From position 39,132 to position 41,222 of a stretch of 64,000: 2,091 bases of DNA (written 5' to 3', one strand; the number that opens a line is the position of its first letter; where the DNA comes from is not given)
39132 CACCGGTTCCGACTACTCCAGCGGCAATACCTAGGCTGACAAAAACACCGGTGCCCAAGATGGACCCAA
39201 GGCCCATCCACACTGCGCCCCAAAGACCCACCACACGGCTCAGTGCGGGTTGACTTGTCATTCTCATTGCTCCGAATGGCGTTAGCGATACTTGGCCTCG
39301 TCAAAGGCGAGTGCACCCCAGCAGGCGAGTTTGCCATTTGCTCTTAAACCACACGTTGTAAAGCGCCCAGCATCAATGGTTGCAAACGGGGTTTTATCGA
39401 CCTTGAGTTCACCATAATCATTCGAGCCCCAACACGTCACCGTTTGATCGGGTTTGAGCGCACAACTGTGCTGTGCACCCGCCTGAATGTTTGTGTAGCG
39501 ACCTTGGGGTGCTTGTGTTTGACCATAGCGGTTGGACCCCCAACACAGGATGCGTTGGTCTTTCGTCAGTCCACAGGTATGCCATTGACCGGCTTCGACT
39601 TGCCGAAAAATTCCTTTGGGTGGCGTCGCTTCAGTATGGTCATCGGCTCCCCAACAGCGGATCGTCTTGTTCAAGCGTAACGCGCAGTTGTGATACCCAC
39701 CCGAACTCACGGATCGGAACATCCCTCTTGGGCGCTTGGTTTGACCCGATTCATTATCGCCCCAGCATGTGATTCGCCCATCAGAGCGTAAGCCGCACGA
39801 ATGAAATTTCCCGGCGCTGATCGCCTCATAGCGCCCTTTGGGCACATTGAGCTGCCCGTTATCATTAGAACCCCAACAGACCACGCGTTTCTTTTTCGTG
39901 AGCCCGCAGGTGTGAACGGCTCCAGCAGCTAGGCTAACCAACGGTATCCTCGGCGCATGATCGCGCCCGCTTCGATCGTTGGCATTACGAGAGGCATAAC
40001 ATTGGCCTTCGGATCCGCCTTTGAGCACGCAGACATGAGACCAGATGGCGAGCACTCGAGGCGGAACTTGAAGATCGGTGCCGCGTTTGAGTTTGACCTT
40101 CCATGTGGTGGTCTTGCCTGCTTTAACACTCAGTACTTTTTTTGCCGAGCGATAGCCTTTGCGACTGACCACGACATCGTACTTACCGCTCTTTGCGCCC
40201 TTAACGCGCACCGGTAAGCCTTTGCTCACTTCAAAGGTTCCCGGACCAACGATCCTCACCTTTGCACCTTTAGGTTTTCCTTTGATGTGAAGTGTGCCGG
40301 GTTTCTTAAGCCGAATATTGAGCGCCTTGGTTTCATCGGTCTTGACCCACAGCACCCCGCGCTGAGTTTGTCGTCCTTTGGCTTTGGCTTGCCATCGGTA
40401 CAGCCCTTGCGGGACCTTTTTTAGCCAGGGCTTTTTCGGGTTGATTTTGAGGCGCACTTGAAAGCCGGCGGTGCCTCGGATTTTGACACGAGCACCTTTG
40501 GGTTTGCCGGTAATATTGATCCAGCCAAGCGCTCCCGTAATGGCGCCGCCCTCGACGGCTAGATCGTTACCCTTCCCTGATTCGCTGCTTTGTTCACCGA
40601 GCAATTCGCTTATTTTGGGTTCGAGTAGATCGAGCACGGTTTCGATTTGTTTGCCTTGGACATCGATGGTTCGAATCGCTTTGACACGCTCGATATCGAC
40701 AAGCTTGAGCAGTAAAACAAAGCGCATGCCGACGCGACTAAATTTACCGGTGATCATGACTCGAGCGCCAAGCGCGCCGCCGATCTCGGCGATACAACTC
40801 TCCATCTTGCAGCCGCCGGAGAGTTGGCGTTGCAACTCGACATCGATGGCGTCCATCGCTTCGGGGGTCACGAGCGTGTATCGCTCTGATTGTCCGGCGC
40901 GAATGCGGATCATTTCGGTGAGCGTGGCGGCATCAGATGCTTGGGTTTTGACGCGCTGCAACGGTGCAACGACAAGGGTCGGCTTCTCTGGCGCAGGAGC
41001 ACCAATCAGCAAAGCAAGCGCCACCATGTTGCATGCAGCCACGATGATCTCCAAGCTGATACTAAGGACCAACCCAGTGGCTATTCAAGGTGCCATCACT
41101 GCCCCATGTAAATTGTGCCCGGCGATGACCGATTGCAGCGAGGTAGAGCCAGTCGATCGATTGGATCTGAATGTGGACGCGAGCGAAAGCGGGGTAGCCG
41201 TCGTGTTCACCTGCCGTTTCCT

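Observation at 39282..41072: Rosetta-stone fusion: GC-x4-C module + PEGA x2 + RCC1 repeats in one polypeptide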

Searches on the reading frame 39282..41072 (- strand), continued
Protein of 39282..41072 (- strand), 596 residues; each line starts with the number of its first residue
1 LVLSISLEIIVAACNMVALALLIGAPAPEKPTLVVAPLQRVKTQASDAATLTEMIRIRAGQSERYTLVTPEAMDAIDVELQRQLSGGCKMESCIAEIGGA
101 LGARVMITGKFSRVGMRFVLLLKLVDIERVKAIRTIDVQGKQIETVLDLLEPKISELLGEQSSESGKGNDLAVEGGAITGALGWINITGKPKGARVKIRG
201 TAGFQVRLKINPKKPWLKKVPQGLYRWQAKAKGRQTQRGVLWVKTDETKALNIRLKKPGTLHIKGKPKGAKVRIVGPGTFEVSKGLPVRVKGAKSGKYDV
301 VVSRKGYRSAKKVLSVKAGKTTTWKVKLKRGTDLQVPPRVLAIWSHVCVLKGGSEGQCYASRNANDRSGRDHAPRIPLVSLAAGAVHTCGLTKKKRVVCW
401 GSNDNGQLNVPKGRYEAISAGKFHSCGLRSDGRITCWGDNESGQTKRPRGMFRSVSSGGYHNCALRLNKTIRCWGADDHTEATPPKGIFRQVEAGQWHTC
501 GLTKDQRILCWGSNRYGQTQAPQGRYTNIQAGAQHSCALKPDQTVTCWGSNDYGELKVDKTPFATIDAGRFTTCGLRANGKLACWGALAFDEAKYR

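Call 53: fold_search(model_id=the predicted structure, library=pdb)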
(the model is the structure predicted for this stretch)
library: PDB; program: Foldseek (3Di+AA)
matches with E <= 10: 902; with E <= 0.001: 117
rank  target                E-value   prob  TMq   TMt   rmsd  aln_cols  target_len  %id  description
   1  7a0j_BBB              7.6e-17  1.00  0.31  0.64   3.8       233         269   28  Crystal structure of the CRINKLY WD40 ectodomain from the Arabidopsis thaliana receptor kinase ACR4 (released 2021-08-18)
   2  7a0j_DDD              1.3e-16  1.00  0.31  0.63   3.2       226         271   29  Crystal structure of the CRINKLY WD40 ectodomain from the Arabidopsis thaliana receptor kinase ACR4 (released 2021-08-18)
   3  7a0k_A                2.4e-16  1.00  0.32  0.49   3.4       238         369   34  Crystal structure of the entire ectodomain from the Physcomitrella patens receptor kinase CR4 (released 2021-08-18)
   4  7a0k_D                2.9e-16  1.00  0.31  0.48   3.6       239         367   35  Crystal structure of the entire ectodomain from the Physcomitrella patens receptor kinase CR4 (released 2021-08-18)
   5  7a0j_CCC              5.2e-16  1.00  0.32  0.62   3.3       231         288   28  Crystal structure of the CRINKLY WD40 ectodomain from the Arabidopsis thaliana receptor kinase ACR4 (released 2021-08-18)
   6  7a0k_F                5.9e-16  1.00  0.31  0.49   3.4       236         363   34  Crystal structure of the entire ectodomain from the Physcomitrella patens receptor kinase CR4 (released 2021-08-18)
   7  7a0k_E                8.6e-16  1.00  0.31  0.48   3.8       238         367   34  Crystal structure of the entire ectodomain from the Physcomitrella patens receptor kinase CR4 (released 2021-08-18)
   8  6xzn_A                2.5e-15  1.00  0.32  0.50   4.1       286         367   19  Arabidopsis UV-B photoreceptor UVR8 mutant G101S W285A (released 2021-01-13)
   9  7a0j_AAA              4.3e-15  1.00  0.27  0.53   6.2       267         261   24  Crystal structure of the CRINKLY WD40 ectodomain from the Arabidopsis thaliana receptor kinase ACR4 (released 2021-08-18)
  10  6xzn_B                5.0e-15  1.00  0.31  0.49   4.7       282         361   19  Arabidopsis UV-B photoreceptor UVR8 mutant G101S W285A (released 2021-01-13)
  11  4d9s_A                5.9e-15  1.00  0.32  0.48   4.2       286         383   18  Crystal structure of Arabidopsis thaliana UVR8 (UV Resistance locus 8) (released 2012-04-04)
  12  4dnw_B                5.9e-15  1.00  0.32  0.49   4.3       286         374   18  Crystal structure of UVB-resistance protein UVR8 (released 2012-03-07)
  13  4dnv_B                7.0e-15  1.00  0.33  0.50   3.7       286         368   18  Crystal structure of the W285F mutant of UVB-resistance protein UVR8 (released 2012-03-07)
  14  4nc4_A                1.2e-14  1.00  0.32  0.50   4.3       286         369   18  Crystal structure of photoreceptor AtUVR8 mutant W285F and light-induced structural changes at 120K (released 2016-10-26)
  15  4dnw_A                1.5e-14  1.00  0.32  0.49   4.4       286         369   18  Crystal structure of UVB-resistance protein UVR8 (released 2012-03-07)
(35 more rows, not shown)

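Call 54: search_protein_families(library=pfam, proteins=[P0034, P0022, P0104, P0027], max_evalue=0.01)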
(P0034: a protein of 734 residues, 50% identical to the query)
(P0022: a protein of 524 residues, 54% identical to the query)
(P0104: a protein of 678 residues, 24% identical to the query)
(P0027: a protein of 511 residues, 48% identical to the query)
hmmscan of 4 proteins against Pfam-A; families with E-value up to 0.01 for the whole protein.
P0034 (734 aa): 10 families
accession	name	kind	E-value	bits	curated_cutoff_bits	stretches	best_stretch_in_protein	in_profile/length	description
PF13620.12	CarboxypepD_reg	-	8.8e-10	39.2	32.3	1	200-242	38-81/82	Carboxypeptidase regulatory-like domain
PF08308.17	PEGA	-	7.2e-08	32.7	20.8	1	246-317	2-69/71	PEGA domain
PF24817.1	WD40_WDHD1_1st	-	1.3e-05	25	109.9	0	657-723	175-247/291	WDHD1 first WD40 domain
PF13036.11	LpoB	-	6.8e-05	23.2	22.3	1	12-113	26-135/147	Peptidoglycan-synthase activator LpoB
PF23775.1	Beta-prop_RIG_2nd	-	0.00012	22.1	80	0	315-370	193-249/278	RIG second beta-propeller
PF25174.1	Beta-prop_THOC3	-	0.00043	19.8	305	0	627-715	9-105/272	THOC3 beta-propeller domain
PF12894.13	ANAPC4_WD40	-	0.0009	19.9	22.9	0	627-697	2-76/91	Anaphase-promoting complex subunit 4 WD40 domain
PF24797.1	Beta-prop_WDR35_TULP_N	-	0.00091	18.9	80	0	626-678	121-174/332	WDR35/TULP4 N-terminal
PF13715.12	CarbopepD_reg_2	-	0.0015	19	32.2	0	204-243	38-77/88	CarboxypepD_reg-like domain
PF07676.18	PD40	-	0.0021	18.4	20.9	0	626-636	14-24/38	WD40-like Beta Propeller Repeat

P0022 (524 aa): 4 families
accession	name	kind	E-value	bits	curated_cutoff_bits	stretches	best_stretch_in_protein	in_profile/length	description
PF13620.12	CarboxypepD_reg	-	1e-13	51.9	32.3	2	185-246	16-81/82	Carboxypeptidase regulatory-like domain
PF08308.17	PEGA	-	2.6e-11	43.7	20.8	1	251-321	3-69/71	PEGA domain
PF13715.12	CarbopepD_reg_2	-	2.4e-06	27.9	32.2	0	281-322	38-79/88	CarboxypepD_reg-like domain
PF13036.11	LpoB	-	5e-05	23.7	22.3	1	21-116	30-133/147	Peptidoglycan-synthase activator LpoB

P0104 (678 aa): 5 families
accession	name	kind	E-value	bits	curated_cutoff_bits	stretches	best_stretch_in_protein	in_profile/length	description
PF13540.12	RCC1_2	-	9e-38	127.6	22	5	642-670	2-30/30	Regulator of chromosome condensation (RCC1) repeat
PF08308.17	PEGA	-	2e-25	88.9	20.8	3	202-260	7-65/71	PEGA domain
PF25390.1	WD40_RLD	-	2.8e-22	80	150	2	405-580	28-220/363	RCC1-like domain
PF13715.12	CarbopepD_reg_2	-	0.00017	22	32.2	0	370-415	42-88/88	CarboxypepD_reg-like domain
PF13672.11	PP2C_2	-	0.004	17.2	24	0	518-563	105-151/209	Protein phosphatase 2C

P0027 (511 aa): 4 families
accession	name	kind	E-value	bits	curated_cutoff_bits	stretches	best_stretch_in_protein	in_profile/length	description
PF08308.17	PEGA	-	1.6e-08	34.8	20.8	1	249-320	2-69/71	PEGA domain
PF13620.12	CarboxypepD_reg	-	2.3e-08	34.7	32.3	0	183-245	16-81/82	Carboxypeptidase regulatory-like domain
PF13036.11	LpoB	-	6.5e-06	26.6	22.3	1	15-117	26-136/147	Peptidoglycan-synthase activator LpoB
PF13715.12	CarbopepD_reg_2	-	7.1e-05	23.2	32.2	0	279-320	37-78/88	CarboxypepD_reg-like domain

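Call 58: find_encoding_contigs(protein=P0104, flank=6000, max_places=3)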
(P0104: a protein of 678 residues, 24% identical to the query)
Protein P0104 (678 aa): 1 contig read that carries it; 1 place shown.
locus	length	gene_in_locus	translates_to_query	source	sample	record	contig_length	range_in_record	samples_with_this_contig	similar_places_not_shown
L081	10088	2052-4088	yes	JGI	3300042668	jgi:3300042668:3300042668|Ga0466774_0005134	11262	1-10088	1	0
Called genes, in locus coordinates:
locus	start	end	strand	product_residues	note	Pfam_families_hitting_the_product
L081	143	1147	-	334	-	PF19580:Exo_endo_phos_3, PF03372:Exo_endo_phos (weak)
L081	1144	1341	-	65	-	-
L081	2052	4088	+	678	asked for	PF08308:PEGA, PF25390:WD40_RLD, PF13540:RCC1_2 (weak), PF25390:WD40_RLD, PF13540:RCC1_2 (weak)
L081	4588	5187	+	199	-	PF01936:NYN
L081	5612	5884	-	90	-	PF00565:SNase (weak)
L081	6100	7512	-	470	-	PF18145:SAVED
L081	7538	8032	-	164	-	PF14464:Prok-JAB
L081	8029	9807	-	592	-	PF14461:Prok-E2_B, PF00899:ThiF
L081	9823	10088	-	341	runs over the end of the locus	PF21654:DncV-like_NTFase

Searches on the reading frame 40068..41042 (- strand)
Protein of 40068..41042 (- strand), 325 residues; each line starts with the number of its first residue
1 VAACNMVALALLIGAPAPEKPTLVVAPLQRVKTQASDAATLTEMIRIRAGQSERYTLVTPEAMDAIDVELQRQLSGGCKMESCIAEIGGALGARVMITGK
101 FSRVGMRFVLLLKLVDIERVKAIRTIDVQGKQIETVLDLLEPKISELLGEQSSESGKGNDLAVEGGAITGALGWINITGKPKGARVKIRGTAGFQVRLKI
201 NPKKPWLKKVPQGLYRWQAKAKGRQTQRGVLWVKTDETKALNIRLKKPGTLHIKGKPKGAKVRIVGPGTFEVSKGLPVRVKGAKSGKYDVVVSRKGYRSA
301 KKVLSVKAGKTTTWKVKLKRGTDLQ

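Call 61: find_homologous_proteins(query=window:40068-41042:-, max_evalue=0.00001)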
Query seq(325 aa) (325 aa): 12 proteins with E <= 0.00001 among 4070 candidates.
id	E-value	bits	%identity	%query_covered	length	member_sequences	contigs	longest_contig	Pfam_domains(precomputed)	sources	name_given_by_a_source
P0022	3.9e-101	357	55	98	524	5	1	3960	PF13715.13,PF08308.18,PF13620.13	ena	-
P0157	1.1e-96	342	54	92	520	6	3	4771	PF13715.13,PF08308.18,PF13036.12,PF13620.13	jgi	-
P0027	3.2e-91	324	48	99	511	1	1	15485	PF08308.18,PF13036.12,PF13620.13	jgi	jgi:hypothetical protein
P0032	5.2e-87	310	51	96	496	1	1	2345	PF13715.13,PF08308.18,PF13036.12,PF13620.13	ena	-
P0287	3.2e-69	252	47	79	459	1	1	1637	PF13715.13,PF08308.18,PF13620.13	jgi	jgi:hypothetical protein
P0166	2.1e-54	203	48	72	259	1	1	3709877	PF13036.12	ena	-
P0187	1.7e-53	200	40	94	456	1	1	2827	PF08308.18,PF13620.13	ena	-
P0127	3.4e-45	173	48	55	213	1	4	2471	PF13036.12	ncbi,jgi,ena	-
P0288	3.0e-44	170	60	44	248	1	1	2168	-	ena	-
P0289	9.8e-35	139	59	40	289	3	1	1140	PF07715.21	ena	-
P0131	4.8e-27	113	72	26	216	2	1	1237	-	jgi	jgi:hypothetical protein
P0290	1.4e-6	46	47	18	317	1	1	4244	PF03783.21,PF11684.14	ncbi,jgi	jgi:hypothetical protein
